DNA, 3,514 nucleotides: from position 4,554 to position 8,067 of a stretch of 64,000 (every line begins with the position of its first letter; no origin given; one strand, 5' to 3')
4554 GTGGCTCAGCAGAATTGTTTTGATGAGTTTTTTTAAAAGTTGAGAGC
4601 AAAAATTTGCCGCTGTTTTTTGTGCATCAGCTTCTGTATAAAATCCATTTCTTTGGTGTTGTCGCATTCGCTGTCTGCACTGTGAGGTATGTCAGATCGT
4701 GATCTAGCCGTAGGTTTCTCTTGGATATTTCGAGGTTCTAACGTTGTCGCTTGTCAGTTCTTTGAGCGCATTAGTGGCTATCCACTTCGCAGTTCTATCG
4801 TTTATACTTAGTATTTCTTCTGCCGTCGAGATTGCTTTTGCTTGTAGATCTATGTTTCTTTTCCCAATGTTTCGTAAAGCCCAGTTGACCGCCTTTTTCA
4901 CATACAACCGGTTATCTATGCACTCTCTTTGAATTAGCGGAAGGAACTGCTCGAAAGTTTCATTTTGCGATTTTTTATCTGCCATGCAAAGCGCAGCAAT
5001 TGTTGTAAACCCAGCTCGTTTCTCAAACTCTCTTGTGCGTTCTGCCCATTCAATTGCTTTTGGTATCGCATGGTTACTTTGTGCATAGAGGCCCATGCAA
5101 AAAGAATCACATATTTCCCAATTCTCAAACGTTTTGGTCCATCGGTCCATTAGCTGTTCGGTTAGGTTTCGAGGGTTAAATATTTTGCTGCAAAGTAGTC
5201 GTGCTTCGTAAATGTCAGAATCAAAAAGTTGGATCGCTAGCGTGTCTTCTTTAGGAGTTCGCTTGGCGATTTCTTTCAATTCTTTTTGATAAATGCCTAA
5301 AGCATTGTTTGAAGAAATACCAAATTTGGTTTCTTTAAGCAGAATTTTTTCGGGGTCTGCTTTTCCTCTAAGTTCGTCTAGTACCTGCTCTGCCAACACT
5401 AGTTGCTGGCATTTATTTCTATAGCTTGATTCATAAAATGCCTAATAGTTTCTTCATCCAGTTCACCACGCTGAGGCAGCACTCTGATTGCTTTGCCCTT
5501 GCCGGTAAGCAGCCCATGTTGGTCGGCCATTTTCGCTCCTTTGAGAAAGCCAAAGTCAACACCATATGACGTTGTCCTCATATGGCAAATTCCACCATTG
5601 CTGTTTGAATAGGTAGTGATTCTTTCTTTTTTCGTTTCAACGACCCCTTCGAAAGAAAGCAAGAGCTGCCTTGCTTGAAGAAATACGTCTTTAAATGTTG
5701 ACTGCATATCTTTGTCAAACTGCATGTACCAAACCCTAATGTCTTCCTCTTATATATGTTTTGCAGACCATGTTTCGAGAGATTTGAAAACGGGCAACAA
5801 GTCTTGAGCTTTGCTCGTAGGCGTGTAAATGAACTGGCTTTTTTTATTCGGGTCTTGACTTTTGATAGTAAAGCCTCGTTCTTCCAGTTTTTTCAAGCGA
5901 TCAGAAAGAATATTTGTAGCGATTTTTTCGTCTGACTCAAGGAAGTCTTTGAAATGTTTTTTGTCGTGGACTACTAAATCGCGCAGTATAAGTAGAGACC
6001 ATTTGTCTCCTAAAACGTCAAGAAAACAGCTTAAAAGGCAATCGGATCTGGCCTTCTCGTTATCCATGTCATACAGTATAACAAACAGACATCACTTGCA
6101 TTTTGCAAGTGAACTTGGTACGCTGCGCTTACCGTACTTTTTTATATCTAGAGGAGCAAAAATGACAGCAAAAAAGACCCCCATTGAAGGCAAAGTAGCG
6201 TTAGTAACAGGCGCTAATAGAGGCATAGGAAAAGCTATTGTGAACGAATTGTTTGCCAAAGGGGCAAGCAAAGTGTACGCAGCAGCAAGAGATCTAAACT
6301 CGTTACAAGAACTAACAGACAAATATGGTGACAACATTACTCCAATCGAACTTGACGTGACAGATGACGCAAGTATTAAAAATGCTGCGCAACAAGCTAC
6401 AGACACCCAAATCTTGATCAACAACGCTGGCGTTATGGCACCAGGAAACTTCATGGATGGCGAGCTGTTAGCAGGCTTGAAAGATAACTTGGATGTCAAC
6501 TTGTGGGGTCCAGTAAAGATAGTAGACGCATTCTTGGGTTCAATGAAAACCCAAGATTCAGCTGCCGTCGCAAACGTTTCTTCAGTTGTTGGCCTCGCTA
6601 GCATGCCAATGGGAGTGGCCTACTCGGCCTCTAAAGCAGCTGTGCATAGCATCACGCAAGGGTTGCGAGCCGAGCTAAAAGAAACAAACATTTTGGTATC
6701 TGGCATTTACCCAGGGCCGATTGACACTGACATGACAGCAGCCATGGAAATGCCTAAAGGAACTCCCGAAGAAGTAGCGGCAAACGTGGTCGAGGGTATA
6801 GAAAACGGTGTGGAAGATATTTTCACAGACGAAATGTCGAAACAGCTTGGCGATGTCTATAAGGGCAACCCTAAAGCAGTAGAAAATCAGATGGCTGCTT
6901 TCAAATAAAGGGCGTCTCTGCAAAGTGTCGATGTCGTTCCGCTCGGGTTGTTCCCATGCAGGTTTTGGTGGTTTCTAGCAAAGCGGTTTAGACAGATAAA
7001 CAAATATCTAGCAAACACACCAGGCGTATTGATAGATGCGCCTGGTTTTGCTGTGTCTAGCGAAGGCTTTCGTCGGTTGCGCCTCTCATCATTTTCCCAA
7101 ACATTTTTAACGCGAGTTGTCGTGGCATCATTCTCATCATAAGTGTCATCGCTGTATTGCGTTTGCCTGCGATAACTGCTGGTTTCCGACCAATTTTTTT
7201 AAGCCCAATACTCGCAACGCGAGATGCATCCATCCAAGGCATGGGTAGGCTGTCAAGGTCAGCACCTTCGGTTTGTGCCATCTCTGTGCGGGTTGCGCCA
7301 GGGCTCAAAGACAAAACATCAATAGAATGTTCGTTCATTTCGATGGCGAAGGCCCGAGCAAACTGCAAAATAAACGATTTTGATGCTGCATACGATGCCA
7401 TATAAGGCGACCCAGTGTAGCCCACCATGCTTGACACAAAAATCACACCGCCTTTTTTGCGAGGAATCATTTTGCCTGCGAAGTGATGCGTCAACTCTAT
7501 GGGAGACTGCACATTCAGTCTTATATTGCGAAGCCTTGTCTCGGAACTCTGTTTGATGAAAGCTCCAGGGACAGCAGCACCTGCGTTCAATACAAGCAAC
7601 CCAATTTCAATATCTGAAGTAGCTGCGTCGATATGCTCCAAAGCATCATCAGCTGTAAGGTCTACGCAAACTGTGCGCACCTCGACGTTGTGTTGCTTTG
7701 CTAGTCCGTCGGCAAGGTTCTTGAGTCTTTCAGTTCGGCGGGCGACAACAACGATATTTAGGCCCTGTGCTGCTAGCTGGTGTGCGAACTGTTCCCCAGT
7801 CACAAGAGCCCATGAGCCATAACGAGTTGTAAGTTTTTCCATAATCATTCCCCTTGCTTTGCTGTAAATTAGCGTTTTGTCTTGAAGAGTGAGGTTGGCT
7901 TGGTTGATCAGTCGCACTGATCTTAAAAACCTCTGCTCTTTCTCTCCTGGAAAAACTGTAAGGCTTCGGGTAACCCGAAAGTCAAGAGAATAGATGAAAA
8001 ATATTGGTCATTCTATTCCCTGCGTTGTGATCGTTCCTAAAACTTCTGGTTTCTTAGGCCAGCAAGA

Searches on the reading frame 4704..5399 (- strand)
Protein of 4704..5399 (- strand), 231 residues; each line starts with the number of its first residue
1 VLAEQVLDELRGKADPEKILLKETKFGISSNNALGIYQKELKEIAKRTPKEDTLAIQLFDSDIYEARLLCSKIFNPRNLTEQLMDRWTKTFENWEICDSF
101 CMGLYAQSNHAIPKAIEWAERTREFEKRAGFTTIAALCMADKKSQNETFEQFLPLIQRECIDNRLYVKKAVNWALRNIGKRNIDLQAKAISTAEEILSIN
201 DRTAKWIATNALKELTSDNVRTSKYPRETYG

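Call 57: search_protein_families(library=pfam, proteins=[window:4704-5399:-], max_evalue=0.0001)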
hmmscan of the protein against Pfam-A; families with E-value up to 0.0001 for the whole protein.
window:4704-5399:- (231 aa): 1 family
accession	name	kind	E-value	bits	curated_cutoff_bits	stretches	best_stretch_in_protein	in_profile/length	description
PF08713.17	DNA_alkylation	-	6.7e-27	95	21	1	7-213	2-211/213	DNA alkylation repair enzyme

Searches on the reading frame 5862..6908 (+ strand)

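Call 57: search_protein_families(library=pfam, proteins=[window:5862-6908:+], max_evalue=0.0001)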
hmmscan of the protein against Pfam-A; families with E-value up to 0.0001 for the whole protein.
window:5862-6908:+ (348 aa): 5 families
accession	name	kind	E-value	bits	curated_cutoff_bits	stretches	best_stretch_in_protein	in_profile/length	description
PF00106.31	adh_short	-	3.4e-45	154.4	26.6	1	111-295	1-190/195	short chain dehydrogenase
PF13561.12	adh_short_C2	-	1.3e-28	100.6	27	1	117-306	1-195/236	Enoyl-(Acyl carrier protein) reductase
PF08659.16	KR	-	5e-09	36.8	22.6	1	113-270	3-165/180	KR domain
PF13460.12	NAD_binding_10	-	5.4e-07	30.1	27.2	1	117-179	1-61/184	NAD(P)H-binding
PF01370.27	Epimerase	-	4.6e-06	26.6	20.9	1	113-270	1-158/240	NAD dependent epimerase/dehydratase family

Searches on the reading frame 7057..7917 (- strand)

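Call 57: search_protein_families(library=pfam, proteins=[window:7057-7917:-], max_evalue=0.0001)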
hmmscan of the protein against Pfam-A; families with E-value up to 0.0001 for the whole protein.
window:7057-7917:- (286 aa): 3 families
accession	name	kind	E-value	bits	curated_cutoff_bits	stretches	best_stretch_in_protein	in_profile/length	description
PF00106.31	adh_short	-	1.8e-34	119.4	26.6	1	41-220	13-193/195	short chain dehydrogenase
PF13561.12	adh_short_C2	-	2.5e-23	83.3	27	1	41-216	9-183/236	Enoyl-(Acyl carrier protein) reductase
PF08659.16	KR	-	2.4e-08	34.5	22.6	1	41-189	13-162/180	KR domain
